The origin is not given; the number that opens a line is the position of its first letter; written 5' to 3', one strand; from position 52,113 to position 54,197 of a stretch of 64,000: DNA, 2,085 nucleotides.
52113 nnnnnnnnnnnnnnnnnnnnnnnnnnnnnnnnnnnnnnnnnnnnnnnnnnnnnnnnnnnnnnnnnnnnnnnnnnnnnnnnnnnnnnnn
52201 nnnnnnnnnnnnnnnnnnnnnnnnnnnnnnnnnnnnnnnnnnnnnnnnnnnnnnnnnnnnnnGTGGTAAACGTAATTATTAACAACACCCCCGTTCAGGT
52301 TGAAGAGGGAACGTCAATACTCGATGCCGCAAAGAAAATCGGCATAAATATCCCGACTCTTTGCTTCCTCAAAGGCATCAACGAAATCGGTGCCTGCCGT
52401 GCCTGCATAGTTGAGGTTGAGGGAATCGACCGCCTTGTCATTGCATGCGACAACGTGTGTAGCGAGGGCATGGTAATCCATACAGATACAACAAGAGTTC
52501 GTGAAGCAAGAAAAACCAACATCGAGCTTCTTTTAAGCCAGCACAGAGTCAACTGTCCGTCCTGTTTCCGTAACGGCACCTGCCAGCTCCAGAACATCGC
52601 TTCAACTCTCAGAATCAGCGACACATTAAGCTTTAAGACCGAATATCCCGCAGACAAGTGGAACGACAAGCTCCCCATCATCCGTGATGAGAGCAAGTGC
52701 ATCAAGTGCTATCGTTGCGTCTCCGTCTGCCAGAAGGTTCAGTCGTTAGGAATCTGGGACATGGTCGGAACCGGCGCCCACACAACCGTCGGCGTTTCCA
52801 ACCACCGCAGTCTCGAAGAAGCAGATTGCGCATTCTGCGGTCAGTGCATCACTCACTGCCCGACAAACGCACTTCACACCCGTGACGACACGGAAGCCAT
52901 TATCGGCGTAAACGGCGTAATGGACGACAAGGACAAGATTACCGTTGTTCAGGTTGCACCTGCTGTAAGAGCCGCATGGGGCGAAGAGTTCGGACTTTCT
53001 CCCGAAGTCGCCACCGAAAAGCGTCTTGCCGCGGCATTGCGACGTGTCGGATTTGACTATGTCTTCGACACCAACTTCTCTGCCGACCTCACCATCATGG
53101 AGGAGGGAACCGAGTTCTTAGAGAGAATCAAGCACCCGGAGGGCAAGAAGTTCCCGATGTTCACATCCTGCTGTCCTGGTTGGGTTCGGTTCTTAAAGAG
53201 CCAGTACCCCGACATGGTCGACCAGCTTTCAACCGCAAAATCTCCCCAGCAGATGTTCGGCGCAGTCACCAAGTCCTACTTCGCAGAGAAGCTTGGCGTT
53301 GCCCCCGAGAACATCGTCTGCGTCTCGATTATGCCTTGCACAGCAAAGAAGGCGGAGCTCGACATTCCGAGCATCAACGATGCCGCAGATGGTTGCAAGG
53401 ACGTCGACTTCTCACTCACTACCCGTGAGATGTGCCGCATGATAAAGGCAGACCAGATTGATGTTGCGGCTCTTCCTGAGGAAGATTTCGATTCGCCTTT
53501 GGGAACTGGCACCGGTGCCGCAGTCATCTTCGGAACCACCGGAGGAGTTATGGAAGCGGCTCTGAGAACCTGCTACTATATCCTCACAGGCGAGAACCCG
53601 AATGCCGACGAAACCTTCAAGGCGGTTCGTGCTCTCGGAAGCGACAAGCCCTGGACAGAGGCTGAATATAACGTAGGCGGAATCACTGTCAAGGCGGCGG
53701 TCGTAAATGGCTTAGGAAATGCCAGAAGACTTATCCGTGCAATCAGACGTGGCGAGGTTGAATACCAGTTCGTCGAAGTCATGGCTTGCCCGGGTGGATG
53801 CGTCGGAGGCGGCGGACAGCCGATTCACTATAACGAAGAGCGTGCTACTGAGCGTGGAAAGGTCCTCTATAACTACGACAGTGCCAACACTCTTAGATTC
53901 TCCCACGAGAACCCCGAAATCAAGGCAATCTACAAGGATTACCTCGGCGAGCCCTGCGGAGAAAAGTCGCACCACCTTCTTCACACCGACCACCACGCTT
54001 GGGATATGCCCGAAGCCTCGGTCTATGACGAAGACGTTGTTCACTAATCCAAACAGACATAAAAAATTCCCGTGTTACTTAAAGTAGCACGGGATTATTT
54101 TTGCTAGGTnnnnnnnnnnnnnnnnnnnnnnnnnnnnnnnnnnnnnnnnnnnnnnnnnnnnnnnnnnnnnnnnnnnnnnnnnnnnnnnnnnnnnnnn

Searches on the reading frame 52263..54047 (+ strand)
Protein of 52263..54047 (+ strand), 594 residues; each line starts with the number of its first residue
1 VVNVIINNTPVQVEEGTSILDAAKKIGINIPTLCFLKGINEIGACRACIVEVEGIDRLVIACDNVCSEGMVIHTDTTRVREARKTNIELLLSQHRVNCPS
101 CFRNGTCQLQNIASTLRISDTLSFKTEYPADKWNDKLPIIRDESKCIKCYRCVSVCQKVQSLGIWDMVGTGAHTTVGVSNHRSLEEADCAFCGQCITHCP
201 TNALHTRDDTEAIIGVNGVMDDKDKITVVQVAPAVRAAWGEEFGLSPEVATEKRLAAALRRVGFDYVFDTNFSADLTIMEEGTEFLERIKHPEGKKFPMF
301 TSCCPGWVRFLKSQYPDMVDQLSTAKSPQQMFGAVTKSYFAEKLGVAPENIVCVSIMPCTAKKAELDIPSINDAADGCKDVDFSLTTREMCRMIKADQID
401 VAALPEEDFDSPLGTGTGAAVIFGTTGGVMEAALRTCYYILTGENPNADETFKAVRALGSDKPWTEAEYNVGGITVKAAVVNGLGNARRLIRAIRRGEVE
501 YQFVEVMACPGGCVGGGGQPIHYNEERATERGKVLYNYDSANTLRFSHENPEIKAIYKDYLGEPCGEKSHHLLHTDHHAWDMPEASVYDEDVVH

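Call 19: search_protein_families(library=ncbifam, proteins=[window:52263-54047:+], max_evalue=0.01)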
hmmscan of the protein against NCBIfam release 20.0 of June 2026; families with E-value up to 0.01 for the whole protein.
window:52263-54047:+ (594 aa): 41 families (the best 25 are shown)
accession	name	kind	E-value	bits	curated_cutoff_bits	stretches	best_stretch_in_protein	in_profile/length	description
NF040763.1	FeFe_hydrog_A6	exception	1.5e-230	766.4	765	1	2-578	1-569/571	NADH-dependent [FeFe] hydrogenase, group A6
NF040762.1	Hydr_FeFe_Clost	exception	1.8e-163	545.2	900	1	3-576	2-570/572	ferredoxin hydrogenase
TIGR02512.1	FeFe_hydrog_A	subfamily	2.8e-146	487.2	405.95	1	139-521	2-374/375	[FeFe] hydrogenase, group A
NF005745.0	PRK07569.1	equivalog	6.9e-49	166.4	333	1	4-211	6-214/238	bidirectional hydrogenase complex protein HoxU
TIGR04105.1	FeFe_hydrog_B1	subfamily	1e-46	159.6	450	2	142-434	140-403/462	monomeric [FeFe] hydrogenase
TIGR01973.1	NuoG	equivalog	2.3e-38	132.4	470.05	1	4-205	1-199/606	NADH-quinone oxidoreductase subunit NuoG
NF006305.0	PRK08493.1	equivalog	1.8e-31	109.1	591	2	1-158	1-155/819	NADH-quinone oxidoreductase subunit G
NF005895.0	PRK07860.1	equivalog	2.1e-30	105.5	802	1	1-205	17-221/811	NADH-quinone oxidoreductase subunit G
NF009454.0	PRK12814.1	equivalog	1e-26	93.5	916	1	2-99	4-101/657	putative NADPH-dependent glutamate synthase small subunit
TIGR00403.1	ndhI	equivalog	2.9e-07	30.3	302.35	1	142-210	60-125/183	NAD(P)H-quinone oxidoreductase subunit I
TIGR04395.1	cutC_activ_rSAM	equivalog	2.7e-06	26.9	360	1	138-240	48-138/309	choline TMA-lyase-activating enzyme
NF006221.0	PRK08348.1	subfamily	8.5e-06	25.5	124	1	139-209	39-97/136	NADH-plastoquinone oxidoreductase subunit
TIGR01971.1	NuoI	subfamily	1.1e-05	25.1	113.05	1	142-211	40-105/121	NADH-quinone oxidoreductase, chain I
TIGR00402.1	napF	equivalog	1.2e-05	25.3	102.2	1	144-211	35-91/149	ferredoxin-type protein NapF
TIGR02494.1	PFLE_PFLC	subfamily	1.2e-05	24.8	174.35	1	138-212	42-105/293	glycyl-radical enzyme activating protein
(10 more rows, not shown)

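Call 50: search_protein_families(library=pfam, proteins=[L013:7311-9173:+, L011:6821-9043:+, L012:5789-9124:+, L025:6000-9041:+, L019:2253-3494:+, L009:7177-7731:+, L008:1943-5125:+, L012:949-2955:+, L025:9316-9954:+, L021:9261-9830:+], max_evalue=0.001)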
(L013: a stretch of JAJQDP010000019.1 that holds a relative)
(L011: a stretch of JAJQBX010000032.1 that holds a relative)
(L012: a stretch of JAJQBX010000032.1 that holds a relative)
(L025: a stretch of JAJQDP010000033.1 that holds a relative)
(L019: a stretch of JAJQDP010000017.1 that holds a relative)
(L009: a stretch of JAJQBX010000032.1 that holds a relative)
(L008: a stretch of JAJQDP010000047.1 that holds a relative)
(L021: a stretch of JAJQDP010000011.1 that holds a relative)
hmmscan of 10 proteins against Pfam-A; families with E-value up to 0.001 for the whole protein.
L013:7311-9173:+ (620 aa): 0 families

L011:6821-9043:+ (740 aa): 0 families

L012:5789-9124:+ (1111 aa): 0 families

L025:6000-9041:+ (1013 aa): 0 families

L019:2253-3494:+ (413 aa): 1 family
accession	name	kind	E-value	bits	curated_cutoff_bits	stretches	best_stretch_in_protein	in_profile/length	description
PF09479.16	Flg_new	-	2.2e-12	47.4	27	1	194-264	1-65/65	Listeria-Bacteroides repeat domain (List_Bact_rpt)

L009:7177-7731:+ (184 aa): 0 families

L008:1943-5125:+ (1060 aa): 3 families
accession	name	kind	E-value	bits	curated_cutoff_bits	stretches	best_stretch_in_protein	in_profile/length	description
PF13306.12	LRR_5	-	6.6e-53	178.4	27.7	3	104-225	6-126/127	BspA type Leucine rich repeat region (6 copies)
PF01764.32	Lipase_3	-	2.9e-13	50.3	22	1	530-648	2-138/140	Lipase (class 3)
PF13855.12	LRR_8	-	5.2e-06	26.6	27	0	120-161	13-56/61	Leucine rich repeat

L012:949-2955:+ (668 aa): 3 families
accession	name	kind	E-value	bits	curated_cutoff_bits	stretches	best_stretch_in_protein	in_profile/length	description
PF13306.12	LRR_5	-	1.4e-42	145.1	27.7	2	212-313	14-113/127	BspA type Leucine rich repeat region (6 copies)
PF18998.6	Flg_new_2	-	5.4e-08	33.1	23.6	1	435-511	1-71/73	Divergent InlB B-repeat domain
PF16862.10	Glyco_hydro_79C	-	0.00069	20.9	27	1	422-503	20-101/103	Glycosyl hydrolase family 79 C-terminal beta domain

L025:9316-9954:+ (212 aa): 0 families

L021:9261-9830:+ (189 aa): 0 families

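Call 78: search_protein_families(library=ncbifam, proteins=[L007:9404-9988:+, L025:10525-10638:+, L013:9186-9317:+], max_evalue=1)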
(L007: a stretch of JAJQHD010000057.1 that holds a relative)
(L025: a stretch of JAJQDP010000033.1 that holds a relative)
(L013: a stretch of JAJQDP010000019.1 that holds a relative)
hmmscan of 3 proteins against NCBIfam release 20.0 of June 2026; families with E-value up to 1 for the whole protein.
L007:9404-9988:+ (194 aa): 3 families
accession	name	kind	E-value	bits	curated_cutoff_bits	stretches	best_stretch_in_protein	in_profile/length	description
TIGR04249.1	SCM_chp_ScmC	equivalog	0.0019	17.6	125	1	34-131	121-222/292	SynChlorMet cassette protein ScmC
TIGR04352.1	HprK_rel_A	equivalog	0.006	15.7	200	1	38-68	96-126/280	HprK-related kinase A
TIGR04355.1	HprK_rel_B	hypoth_equivalog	0.064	12.3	200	1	34-72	140-178/351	HprK-related kinase B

L025:10525-10638:+ (37 aa): 0 families

L013:9186-9317:+ (43 aa): 0 families
